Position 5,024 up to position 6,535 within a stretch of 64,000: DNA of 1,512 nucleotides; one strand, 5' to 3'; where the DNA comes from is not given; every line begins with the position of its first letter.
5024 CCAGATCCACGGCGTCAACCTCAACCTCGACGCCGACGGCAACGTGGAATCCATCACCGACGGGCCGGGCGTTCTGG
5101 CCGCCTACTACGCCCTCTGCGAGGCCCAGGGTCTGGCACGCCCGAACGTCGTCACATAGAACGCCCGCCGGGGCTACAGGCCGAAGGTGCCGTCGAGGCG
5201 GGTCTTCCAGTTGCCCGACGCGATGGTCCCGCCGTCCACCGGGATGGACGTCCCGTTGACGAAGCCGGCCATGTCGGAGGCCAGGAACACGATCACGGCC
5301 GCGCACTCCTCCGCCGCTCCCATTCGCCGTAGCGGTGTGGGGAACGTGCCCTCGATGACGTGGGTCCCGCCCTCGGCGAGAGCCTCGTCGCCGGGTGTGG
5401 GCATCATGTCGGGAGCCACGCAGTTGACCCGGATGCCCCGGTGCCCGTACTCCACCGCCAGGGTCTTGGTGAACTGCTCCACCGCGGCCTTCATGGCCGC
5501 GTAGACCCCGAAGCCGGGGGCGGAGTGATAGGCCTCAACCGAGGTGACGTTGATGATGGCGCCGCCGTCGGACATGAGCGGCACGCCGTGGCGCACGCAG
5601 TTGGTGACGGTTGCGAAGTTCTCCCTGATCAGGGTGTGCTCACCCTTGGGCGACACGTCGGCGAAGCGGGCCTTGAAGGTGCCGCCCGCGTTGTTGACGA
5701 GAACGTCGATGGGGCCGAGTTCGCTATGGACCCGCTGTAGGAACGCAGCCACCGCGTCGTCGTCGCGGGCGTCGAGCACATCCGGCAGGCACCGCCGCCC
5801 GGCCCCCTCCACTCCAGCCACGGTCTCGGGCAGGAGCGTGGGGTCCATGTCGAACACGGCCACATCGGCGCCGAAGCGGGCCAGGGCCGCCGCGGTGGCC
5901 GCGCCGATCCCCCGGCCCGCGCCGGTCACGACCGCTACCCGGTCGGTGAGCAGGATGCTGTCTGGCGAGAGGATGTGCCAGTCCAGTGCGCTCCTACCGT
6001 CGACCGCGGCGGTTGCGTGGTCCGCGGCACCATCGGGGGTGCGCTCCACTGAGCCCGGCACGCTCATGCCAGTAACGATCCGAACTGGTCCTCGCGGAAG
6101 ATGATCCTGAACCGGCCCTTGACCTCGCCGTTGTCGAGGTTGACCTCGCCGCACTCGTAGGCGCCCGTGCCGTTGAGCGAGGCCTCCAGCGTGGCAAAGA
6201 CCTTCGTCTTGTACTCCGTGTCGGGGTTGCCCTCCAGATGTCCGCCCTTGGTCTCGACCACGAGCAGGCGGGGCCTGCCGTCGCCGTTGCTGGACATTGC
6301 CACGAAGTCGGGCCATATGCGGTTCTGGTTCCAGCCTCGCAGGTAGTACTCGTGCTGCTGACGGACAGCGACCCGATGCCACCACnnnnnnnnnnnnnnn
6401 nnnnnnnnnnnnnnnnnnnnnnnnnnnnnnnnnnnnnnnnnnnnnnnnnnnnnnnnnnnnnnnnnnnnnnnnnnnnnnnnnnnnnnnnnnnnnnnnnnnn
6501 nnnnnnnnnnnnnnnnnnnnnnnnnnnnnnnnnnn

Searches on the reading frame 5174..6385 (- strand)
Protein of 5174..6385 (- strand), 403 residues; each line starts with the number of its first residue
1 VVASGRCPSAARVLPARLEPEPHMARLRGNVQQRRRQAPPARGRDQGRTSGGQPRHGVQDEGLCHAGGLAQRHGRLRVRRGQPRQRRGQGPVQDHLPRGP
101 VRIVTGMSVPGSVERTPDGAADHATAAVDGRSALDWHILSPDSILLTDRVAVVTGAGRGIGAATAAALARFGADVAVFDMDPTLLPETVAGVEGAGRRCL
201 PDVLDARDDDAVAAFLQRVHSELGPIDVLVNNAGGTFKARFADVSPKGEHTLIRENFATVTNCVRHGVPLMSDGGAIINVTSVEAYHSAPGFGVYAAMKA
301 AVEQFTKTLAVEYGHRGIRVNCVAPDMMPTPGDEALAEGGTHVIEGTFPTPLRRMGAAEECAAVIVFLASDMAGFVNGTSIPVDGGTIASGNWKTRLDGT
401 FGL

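Call 65: search_protein_families(library=pfam, proteins=[window:5174-6385:-], max_evalue=0.00001)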
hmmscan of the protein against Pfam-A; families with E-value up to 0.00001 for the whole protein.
window:5174-6385:- (403 aa): 2 families
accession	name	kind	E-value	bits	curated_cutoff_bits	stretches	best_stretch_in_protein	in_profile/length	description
PF13561.12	adh_short_C2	-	1.4e-57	195.5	27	1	155-386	1-234/236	Enoyl-(Acyl carrier protein) reductase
PF00106.31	adh_short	-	3.7e-44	151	26.6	1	149-335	1-189/195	short chain dehydrogenase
